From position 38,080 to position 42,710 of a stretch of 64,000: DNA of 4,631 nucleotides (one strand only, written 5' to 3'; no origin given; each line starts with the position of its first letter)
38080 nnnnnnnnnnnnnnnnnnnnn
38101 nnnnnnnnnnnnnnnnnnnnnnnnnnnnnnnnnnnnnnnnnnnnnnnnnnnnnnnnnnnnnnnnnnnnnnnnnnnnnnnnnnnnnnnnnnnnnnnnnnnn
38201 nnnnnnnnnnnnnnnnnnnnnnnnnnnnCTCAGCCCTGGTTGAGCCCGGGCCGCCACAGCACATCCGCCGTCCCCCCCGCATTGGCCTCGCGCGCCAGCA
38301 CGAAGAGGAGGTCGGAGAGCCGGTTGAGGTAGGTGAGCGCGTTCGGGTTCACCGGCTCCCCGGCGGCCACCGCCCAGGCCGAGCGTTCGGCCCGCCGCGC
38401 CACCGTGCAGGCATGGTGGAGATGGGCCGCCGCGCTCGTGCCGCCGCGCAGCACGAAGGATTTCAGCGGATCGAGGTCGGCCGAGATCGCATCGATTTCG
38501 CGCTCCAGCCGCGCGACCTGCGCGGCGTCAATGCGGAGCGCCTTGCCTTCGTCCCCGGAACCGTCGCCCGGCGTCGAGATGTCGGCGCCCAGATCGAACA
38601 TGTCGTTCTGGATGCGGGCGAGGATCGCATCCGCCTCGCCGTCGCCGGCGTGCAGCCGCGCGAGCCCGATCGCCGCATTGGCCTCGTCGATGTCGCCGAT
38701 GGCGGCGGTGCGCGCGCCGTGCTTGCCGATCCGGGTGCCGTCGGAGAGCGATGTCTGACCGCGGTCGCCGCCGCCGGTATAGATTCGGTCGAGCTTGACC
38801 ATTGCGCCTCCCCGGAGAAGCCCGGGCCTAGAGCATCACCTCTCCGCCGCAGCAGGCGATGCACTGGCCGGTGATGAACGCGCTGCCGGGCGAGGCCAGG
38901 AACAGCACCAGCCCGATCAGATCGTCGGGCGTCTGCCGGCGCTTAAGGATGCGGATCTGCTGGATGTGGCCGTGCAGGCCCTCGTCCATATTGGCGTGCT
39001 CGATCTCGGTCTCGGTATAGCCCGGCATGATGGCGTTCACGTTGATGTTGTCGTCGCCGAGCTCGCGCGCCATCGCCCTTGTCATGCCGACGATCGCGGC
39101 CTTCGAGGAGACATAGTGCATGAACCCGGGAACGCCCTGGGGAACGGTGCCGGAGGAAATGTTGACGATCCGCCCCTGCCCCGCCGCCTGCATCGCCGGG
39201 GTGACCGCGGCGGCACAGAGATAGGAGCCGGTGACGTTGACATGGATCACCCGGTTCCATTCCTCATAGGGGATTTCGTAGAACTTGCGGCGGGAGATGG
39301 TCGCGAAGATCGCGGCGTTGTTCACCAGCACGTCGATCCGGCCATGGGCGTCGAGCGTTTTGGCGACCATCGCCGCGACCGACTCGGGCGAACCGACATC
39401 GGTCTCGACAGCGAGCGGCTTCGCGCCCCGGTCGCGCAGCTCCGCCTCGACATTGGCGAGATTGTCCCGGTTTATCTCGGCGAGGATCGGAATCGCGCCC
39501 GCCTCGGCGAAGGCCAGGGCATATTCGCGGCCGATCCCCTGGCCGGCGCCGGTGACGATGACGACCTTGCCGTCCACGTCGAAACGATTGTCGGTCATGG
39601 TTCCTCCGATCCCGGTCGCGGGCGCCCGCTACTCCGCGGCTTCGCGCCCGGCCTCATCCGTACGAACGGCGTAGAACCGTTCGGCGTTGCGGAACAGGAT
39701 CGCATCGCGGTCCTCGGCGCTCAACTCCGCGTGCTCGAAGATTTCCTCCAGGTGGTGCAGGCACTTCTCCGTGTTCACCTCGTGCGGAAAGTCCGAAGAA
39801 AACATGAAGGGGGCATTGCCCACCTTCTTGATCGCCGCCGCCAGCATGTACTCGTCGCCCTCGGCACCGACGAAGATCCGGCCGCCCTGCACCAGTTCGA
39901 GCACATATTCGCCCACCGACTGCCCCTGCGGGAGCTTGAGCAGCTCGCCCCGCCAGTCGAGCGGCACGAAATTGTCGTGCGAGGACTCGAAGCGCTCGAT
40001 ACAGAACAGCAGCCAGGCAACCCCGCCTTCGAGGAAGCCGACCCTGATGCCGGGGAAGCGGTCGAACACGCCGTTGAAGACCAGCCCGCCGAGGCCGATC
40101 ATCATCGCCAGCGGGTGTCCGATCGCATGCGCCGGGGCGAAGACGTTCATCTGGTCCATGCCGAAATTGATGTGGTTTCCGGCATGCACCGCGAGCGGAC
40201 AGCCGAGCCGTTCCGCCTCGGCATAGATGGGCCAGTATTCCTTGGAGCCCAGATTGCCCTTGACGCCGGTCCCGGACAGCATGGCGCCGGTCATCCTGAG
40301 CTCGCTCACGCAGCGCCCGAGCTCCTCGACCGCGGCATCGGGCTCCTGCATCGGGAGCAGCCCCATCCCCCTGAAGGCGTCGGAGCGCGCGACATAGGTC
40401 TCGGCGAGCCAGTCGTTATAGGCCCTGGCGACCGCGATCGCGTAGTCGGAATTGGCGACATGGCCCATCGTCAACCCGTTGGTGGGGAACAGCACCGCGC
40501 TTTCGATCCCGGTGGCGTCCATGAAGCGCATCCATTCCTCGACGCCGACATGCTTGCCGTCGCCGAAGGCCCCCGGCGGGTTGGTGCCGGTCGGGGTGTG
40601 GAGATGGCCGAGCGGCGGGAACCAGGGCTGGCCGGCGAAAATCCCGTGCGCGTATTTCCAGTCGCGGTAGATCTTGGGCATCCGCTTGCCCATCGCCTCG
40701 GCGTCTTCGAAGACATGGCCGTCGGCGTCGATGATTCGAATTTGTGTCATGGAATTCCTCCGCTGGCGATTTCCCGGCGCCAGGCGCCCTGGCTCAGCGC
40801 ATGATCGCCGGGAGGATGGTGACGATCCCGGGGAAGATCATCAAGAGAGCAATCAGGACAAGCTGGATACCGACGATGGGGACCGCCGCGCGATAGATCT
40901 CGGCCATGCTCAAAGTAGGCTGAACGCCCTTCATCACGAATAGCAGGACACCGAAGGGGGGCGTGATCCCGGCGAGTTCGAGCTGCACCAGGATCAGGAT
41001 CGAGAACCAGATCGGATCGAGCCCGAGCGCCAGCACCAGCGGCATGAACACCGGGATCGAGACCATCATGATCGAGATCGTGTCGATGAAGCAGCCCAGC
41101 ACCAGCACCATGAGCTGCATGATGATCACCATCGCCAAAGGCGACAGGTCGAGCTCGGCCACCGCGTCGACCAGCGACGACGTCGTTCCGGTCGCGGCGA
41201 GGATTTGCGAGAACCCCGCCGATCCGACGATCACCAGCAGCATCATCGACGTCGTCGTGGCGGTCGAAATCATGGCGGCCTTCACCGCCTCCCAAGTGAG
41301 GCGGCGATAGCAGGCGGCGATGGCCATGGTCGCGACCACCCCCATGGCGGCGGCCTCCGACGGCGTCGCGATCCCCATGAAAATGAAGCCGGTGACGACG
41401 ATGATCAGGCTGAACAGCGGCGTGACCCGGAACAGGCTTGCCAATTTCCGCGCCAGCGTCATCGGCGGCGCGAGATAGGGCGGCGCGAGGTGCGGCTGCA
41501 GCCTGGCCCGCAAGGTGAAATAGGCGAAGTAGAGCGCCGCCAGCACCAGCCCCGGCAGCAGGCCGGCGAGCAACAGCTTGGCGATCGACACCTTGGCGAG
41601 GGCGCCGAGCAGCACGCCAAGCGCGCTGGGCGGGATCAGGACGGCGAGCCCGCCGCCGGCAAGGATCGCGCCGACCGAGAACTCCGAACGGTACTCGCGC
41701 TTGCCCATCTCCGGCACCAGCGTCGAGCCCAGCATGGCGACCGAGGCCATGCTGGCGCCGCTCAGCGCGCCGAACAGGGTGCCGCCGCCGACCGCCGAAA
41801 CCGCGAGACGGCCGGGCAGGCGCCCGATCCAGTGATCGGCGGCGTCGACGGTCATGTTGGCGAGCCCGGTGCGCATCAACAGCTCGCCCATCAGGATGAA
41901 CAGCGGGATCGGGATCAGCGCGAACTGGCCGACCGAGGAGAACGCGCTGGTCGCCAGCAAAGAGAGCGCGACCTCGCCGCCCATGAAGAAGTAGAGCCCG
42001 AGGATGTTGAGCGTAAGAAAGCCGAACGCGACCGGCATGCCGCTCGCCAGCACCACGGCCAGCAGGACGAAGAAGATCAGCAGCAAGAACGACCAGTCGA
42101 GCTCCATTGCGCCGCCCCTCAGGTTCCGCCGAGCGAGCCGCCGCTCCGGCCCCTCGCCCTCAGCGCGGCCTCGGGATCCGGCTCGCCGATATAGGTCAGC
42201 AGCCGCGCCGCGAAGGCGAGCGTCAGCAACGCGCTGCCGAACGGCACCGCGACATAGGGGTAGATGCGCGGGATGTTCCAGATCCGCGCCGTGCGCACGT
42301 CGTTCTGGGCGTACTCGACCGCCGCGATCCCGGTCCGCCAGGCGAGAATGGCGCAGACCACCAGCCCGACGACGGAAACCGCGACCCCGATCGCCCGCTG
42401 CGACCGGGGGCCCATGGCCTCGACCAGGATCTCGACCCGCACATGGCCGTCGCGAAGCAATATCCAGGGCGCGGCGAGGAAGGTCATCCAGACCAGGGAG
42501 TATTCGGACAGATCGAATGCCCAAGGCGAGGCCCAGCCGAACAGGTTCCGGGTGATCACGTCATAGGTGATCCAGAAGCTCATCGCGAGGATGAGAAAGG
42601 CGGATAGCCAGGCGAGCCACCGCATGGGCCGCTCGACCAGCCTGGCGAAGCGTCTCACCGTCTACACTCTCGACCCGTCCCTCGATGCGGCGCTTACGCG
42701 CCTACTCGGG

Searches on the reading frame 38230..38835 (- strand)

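Call 13: search_protein_families(library=pfam, proteins=[window:38230-38835:-], max_evalue=0.001)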
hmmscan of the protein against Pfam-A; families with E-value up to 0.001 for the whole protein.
window:38230-38835:- (201 aa): 1 family
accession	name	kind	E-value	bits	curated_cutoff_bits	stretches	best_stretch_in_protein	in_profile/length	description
PF01923.23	Cob_adeno_trans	-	4.2e-57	193.4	24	1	18-183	1-170/171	Cobalamin adenosyltransferase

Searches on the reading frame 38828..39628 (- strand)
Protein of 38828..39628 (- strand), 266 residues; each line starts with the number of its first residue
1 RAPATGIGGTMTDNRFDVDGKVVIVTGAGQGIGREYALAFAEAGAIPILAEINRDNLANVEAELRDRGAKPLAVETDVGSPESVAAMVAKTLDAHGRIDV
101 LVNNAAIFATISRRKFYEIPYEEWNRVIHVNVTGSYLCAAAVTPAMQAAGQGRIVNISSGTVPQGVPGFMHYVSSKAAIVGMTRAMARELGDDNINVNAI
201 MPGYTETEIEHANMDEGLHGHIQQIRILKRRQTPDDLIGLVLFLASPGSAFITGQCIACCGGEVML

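Call 13: search_protein_families(library=pfam, proteins=[window:38828-39628:-], max_evalue=0.001)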
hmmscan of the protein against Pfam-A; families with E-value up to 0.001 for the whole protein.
window:38828-39628:- (266 aa): 3 families
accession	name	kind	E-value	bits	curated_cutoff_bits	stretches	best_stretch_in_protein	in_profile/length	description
PF13561.12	adh_short_C2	-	3.9e-58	197.2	27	1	27-262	1-234/236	Enoyl-(Acyl carrier protein) reductase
PF00106.31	adh_short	-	8e-57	192.3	26.6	1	21-212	1-189/195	short chain dehydrogenase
PF08659.16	KR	-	2.3e-08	34.6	22.6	1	23-182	3-159/180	KR domain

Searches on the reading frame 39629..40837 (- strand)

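Call 13: search_protein_families(library=pfam, proteins=[window:39629-40837:-], max_evalue=0.001)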
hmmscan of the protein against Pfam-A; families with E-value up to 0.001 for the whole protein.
window:39629-40837:- (402 aa): 1 family
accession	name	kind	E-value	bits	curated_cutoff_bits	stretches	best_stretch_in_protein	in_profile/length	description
PF04909.20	Amidohydro_2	-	6.4e-28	98.8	26.4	1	84-389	11-287/289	Amidohydrolase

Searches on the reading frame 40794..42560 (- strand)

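Call 13: search_protein_families(library=pfam, proteins=[window:40794-42560:-], max_evalue=0.001)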
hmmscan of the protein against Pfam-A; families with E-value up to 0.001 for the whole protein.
window:40794-42560:- (588 aa): 1 family
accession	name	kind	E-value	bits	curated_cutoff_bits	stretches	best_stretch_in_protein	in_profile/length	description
PF06808.19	DctM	-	1.1e-77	262.1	23.8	1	164-579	1-413/413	Tripartite ATP-independent periplasmic transporter, DctM component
